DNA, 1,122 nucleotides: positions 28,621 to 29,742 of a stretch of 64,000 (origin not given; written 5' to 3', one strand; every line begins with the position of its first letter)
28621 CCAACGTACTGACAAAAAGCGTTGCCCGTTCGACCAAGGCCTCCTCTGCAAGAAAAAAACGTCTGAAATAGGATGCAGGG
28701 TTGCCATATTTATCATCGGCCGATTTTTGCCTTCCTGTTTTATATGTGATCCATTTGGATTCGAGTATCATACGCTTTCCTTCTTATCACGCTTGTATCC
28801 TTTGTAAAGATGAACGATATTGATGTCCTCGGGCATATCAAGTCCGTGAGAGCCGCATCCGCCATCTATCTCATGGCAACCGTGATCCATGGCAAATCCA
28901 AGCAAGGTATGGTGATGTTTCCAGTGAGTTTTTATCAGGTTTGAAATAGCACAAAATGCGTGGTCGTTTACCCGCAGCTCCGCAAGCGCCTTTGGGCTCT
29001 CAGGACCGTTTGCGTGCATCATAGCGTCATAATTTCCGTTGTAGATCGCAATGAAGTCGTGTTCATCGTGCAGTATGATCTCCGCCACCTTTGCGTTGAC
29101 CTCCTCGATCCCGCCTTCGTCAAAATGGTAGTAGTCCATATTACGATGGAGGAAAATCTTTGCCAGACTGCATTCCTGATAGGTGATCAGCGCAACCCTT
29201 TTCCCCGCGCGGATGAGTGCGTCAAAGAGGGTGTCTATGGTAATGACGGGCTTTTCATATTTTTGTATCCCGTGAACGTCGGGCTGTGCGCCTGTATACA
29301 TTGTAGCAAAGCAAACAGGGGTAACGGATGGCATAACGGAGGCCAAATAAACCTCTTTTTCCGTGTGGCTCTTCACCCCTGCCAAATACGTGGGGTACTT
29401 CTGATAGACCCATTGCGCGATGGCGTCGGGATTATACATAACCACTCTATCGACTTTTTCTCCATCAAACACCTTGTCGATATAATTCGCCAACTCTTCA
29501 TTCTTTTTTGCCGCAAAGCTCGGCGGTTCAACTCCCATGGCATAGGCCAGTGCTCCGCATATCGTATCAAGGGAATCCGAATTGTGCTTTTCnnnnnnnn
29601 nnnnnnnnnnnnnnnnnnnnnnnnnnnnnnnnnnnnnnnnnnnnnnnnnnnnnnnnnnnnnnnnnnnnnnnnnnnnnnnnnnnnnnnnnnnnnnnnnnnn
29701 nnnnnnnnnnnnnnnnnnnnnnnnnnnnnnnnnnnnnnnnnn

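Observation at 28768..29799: XRE helix-turn-helix fused to an apparently catalytically intact NPP/alkaline-phosphatase-type domain, heading a GH78/GH99-like operon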

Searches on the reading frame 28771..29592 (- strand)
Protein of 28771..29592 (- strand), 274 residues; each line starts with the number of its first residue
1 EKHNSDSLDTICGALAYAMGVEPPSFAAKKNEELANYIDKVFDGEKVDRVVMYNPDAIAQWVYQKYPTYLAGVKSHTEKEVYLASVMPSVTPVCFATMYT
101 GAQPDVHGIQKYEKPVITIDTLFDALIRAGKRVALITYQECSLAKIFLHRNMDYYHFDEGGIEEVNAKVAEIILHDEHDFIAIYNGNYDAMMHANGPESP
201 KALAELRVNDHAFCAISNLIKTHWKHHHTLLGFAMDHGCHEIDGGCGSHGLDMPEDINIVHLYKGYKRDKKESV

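Call 16: search_protein_representatives(protein=window:28771-29592:-)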
Query: 274 residues. Proteins with E-value up to 0.001 (for the whole library): 574; up to 1e-10: 304; up to 1e-30: 111. The best 150 are listed.
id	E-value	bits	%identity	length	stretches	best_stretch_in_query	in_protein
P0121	2.1e-105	369.0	62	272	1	4-269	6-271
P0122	3.5e-100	351.9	60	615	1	4-268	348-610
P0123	7.2e-99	347.6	57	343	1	2-269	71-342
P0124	6.1e-76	272.4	49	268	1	4-267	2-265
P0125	4.3e-74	266.3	46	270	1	7-269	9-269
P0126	2.7e-73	263.7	65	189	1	82-264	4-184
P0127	9.6e-69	248.7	57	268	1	76-266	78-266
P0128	6.3e-68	246.1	45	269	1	8-263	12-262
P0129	2.6e-67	244.1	44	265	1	7-263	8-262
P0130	4.3e-65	236.8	46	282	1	2-266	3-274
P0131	3.1e-64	234.0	62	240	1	97-263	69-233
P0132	2.4e-62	227.7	58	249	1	92-267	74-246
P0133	3.8e-61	223.8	44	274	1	3-265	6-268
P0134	8.3e-61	222.7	43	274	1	24-263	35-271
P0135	2.1e-60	221.4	46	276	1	44-263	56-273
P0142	7.2e-55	203.2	38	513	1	8-264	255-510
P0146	1.6e-53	198.8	39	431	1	6-262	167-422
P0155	5.1e-51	190.6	36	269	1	4-263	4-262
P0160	7.0e-48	180.3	40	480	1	40-263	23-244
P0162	4.2e-47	177.8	37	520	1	15-264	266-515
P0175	1.8e-43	165.9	38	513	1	15-263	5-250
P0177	7.0e-43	163.9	40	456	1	46-263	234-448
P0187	1.8e-41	159.3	33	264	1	11-263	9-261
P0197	3.8e-38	148.4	33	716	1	8-266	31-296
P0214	3.3e-35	138.7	31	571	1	28-264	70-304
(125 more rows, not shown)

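Call 17: search_protein_families(library=pfam, proteins=[P0121, P0122, P0142, P0146, P0162, P0160, P0175, P0177, P0197, P0214], max_evalue=0.01)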
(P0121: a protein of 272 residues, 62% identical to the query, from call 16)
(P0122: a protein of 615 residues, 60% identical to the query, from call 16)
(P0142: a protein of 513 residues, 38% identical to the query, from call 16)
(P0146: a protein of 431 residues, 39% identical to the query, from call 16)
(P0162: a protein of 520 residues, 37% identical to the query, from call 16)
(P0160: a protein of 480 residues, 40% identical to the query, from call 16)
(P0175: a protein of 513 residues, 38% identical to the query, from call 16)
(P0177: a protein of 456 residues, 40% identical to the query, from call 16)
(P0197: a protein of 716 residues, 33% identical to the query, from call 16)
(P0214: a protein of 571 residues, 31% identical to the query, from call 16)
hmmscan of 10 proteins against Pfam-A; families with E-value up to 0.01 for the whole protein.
P0121 (272 aa): 1 family
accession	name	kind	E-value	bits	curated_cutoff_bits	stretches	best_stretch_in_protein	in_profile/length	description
PF01663.27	Phosphodiest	-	3.6e-11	43.7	23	2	57-112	11-63/342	Type I phosphodiesterase / nucleotide pyrophosphatase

P0122 (615 aa): 1 family
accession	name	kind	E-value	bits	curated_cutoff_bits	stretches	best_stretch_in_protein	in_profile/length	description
PF01663.27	Phosphodiest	-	3.8e-08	33.7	23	2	512-583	157-223/342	Type I phosphodiesterase / nucleotide pyrophosphatase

P0142 (513 aa): 6 families
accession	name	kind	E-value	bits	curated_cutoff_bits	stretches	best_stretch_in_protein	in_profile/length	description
PF13419.12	HAD_2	-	3.6e-20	73.3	23.8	1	7-203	1-176/178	Haloacid dehalogenase-like hydrolase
PF00702.32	Hydrolase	-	6.6e-19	69.5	26.4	1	6-198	3-190/191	haloacid dehalogenase-like hydrolase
PF13242.12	Hydrolase_like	-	4.3e-09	36.6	22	1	159-205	2-48/75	HAD-hyrolase-like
PF01663.27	Phosphodiest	-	1.8e-07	31.5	23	1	298-487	2-224/342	Type I phosphodiesterase / nucleotide pyrophosphatase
PF13344.12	Hydrolase_6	-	0.0048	17.3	27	0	103-146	14-58/101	Haloacid dehalogenase-like hydrolase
PF00884.28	Sulfatase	-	0.006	16.4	25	0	446-489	205-250/301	Sulfatase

P0146 (431 aa): 5 families
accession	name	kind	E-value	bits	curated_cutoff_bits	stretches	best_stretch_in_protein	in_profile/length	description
PF01663.27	Phosphodiest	-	9.1e-11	42.4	23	1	226-398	18-221/342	Type I phosphodiesterase / nucleotide pyrophosphatase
PF00583.31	Acetyltransf_1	-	1.1e-06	29.4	20.7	1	80-161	34-116/116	Acetyltransferase (GNAT) family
PF08445.16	FR47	-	1.3e-06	28.7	22.1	1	95-163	12-79/86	FR47-like protein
PF13302.13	Acetyltransf_3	-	1.9e-05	25.8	25.4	1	28-162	4-138/138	Acetyltransferase (GNAT) domain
PF13508.13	Acetyltransf_7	-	0.0015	19.3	27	1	82-162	6-83/84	Acetyltransferase (GNAT) domain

P0162 (520 aa): 2 families
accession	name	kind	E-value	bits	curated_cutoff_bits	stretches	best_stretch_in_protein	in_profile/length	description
PF00484.24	Pro_CA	-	1.9e-34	119.6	25.7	1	76-237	1-156/156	Carbonic anhydrase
PF01663.27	Phosphodiest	-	0.0019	18.3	23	0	336-459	36-190/342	Type I phosphodiesterase / nucleotide pyrophosphatase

P0160 (480 aa): 4 families
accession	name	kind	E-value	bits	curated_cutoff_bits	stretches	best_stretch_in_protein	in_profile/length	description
PF13472.12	Lipase_GDSL_2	-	6.7e-20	72.8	32.9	1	297-462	1-178/178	GDSL-like Lipase/Acylhydrolase family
PF00657.28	Lipase_GDSL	-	2.7e-11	44.5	23.6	1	295-465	1-206/208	GDSL-like Lipase/Acylhydrolase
PF01663.27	Phosphodiest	-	2e-07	31.4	23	1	58-189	27-190/342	Type I phosphodiesterase / nucleotide pyrophosphatase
PF04311.20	DUF459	-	0.009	15.8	27.2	0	295-449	2-161/197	Protein of unknown function (DUF459)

P0175 (513 aa): 16 families
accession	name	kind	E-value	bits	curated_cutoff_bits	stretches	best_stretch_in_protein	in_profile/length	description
PF08241.18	Methyltransf_11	-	3.5e-23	82.5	21.2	1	306-403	1-95/95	Methyltransferase domain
PF13649.12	Methyltransf_25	-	1.1e-21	77.7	27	1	305-399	1-97/97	Methyltransferase domain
PF13847.12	Methyltransf_31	-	2.3e-19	70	27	1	301-407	3-113/145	Methyltransferase domain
PF13489.12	Methyltransf_23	-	5e-19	69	27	1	292-475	12-161/164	Methyltransferase domain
PF08242.18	Methyltransf_12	-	4.5e-18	66.2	30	1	306-401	1-98/98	Methyltransferase domain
PF01663.27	Phosphodiest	-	4.6e-10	40.1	23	1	69-243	33-238/342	Type I phosphodiesterase / nucleotide pyrophosphatase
PF01209.24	Ubie_methyltran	-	1.6e-09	37.9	20.1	1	298-403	44-151/233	ubiE/COQ5 methyltransferase family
PF02353.26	CMAS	-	2.1e-05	24.4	27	1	301-345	62-107/273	Mycolic acid cyclopropane synthetase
PF13679.12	Methyltransf_32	-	2.8e-05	24.6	27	1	300-345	24-75/143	Methyltransferase domain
PF05724.17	TPMT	-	6.4e-05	23.2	26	1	271-347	4-83/218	Thiopurine S-methyltransferase (TPMT)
PF01728.25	FtsJ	-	0.0003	21.2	24.1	1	301-342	21-64/181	FtsJ-like methyltransferase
PF08003.17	Methyltransf_9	-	0.00034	20.1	23.8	1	292-403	106-217/315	Protein of unknown function (DUF1698)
PF05175.20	MTS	-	0.0011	19.1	23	1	301-356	31-89/170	Methyltransferase small domain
PF07021.18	MetW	-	0.0019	18.3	21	1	301-384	13-91/193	Methionine biosynthesis protein MetW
PF00107.32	ADH_zinc_N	-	0.0027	18.1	31.8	1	320-403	11-87/129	Zinc-binding dehydrogenase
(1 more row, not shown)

P0177 (456 aa): 2 families
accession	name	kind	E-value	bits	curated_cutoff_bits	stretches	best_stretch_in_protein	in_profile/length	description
PF04367.18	DUF502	-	2.9e-07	30.8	23.8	1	63-156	2-107/107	Protein of unknown function (DUF502)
PF01663.27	Phosphodiest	-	0.00024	21.2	23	0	254-299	19-64/342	Type I phosphodiesterase / nucleotide pyrophosphatase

P0197 (716 aa): 6 families
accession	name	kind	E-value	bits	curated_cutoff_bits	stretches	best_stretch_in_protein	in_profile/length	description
PF00464.25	SHMT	-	5.7e-93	312.1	27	1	305-674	5-399/399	Serine hydroxymethyltransferase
PF00155.27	Aminotran_1_2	-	4e-13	49.7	19.7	1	355-652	35-344/361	Aminotransferase class I and II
PF01663.27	Phosphodiest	-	2.2e-08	34.5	23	1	104-283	35-235/342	Type I phosphodiesterase / nucleotide pyrophosphatase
PF01053.26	Cys_Met_Meta_PP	-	7.1e-08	31.8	27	1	375-528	61-203/381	Cys/Met metabolism PLP-dependent enzyme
PF01212.27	Beta_elim_lyase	-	2.4e-05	24.2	27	1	371-608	37-245/288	Beta-eliminating lyase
PF01041.23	DegT_DnrJ_EryC1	-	0.0015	18.3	19.8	1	374-537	32-188/360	DegT/DnrJ/EryC1/StrS aminotransferase family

P0214 (571 aa): 2 families
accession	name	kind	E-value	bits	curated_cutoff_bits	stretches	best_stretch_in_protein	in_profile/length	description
PF03781.23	FGE-sulfatase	-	1.1e-39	137.1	23.3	1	354-566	7-255/255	Sulfatase-modifying factor enzyme 1-like domain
PF01663.27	Phosphodiest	-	6.8e-06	26.3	23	0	126-152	37-63/342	Type I phosphodiesterase / nucleotide pyrophosphatase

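Call 26: search_protein_families(library=padloc, proteins=[P0121, P0125], max_evalue=0.1)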
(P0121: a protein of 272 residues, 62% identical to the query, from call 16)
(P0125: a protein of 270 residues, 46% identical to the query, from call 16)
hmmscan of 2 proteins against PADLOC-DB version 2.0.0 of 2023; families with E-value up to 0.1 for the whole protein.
P0121 (272 aa): 0 families

P0125 (270 aa): 0 families

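Call 27: search_protein_families(library=ncbifam, proteins=[P0121, P0125, P0155, P0187], max_evalue=0.1)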
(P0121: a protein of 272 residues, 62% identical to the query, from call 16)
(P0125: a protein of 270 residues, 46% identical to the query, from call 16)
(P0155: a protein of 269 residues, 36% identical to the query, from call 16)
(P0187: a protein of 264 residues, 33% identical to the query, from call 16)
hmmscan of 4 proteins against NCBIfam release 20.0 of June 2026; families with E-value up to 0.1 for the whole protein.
P0121 (272 aa): 0 families

P0125 (270 aa): 0 families

P0155 (269 aa): 1 family
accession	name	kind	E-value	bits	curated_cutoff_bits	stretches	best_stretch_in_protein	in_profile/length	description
TIGR01549.1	HAD-SF-IA-v1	subfamily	0.093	13.1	23.3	0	105-156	50-102/149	HAD-IA family hydrolase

P0187 (264 aa): 1 family
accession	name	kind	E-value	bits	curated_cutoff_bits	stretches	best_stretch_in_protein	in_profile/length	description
NF042991.1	alk_phos_PafA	equivalog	0.0057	15.1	650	1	86-110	83-107/554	alkaline phosphatase PafA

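Call 74: list_cluster_members(proteins=[P0121, P0124, P0125, P0128, P0133, P0155, P0187, P0065])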
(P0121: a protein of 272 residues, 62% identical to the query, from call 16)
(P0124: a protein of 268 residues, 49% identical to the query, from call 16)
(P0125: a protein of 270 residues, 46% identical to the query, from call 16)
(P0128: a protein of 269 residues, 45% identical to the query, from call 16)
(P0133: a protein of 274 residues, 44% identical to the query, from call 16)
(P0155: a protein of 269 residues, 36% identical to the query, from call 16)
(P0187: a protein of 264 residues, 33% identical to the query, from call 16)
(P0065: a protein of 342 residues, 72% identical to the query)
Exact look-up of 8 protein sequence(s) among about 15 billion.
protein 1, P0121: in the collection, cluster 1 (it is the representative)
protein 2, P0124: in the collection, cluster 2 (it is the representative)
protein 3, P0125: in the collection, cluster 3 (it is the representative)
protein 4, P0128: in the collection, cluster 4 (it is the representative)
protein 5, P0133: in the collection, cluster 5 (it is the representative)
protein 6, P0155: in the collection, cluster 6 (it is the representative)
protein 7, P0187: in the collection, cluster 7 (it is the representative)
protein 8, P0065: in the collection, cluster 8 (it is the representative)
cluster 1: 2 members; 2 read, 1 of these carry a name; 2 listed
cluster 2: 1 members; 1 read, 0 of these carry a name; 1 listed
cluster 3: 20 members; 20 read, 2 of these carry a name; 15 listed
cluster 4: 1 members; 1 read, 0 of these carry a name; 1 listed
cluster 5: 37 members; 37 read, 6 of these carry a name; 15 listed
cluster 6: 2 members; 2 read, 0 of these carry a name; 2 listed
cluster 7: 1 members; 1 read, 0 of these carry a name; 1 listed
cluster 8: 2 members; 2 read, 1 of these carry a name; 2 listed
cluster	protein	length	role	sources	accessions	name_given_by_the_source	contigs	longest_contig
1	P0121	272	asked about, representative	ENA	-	-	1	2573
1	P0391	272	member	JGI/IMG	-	predicted AlkP superfamily pyrophosphatase or phosphodiesterase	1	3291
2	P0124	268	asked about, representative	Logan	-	-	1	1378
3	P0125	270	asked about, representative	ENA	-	-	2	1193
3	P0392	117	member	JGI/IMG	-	hypothetical protein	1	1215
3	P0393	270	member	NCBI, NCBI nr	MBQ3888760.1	MAG: alkaline phosphatase family protein [Clostridia bacterium] | alkaline phosphatase family protein [Clostridia bacterium]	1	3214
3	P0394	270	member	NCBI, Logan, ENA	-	-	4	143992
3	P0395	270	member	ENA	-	-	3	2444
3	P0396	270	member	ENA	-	-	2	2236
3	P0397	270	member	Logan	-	-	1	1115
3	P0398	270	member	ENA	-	-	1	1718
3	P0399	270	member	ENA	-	-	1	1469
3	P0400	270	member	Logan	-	-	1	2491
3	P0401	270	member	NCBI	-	-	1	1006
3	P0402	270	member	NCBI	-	-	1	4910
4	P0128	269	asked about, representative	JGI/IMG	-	-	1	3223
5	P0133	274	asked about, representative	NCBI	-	-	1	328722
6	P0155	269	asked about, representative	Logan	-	-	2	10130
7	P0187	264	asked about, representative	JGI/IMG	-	-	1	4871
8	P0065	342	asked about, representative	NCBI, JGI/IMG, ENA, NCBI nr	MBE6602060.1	MAG: helix-turn-helix domain-containing protein [Ruminococcaceae bacterium] | helix-turn-helix domain-containing protein [Oscillospiraceae bacterium]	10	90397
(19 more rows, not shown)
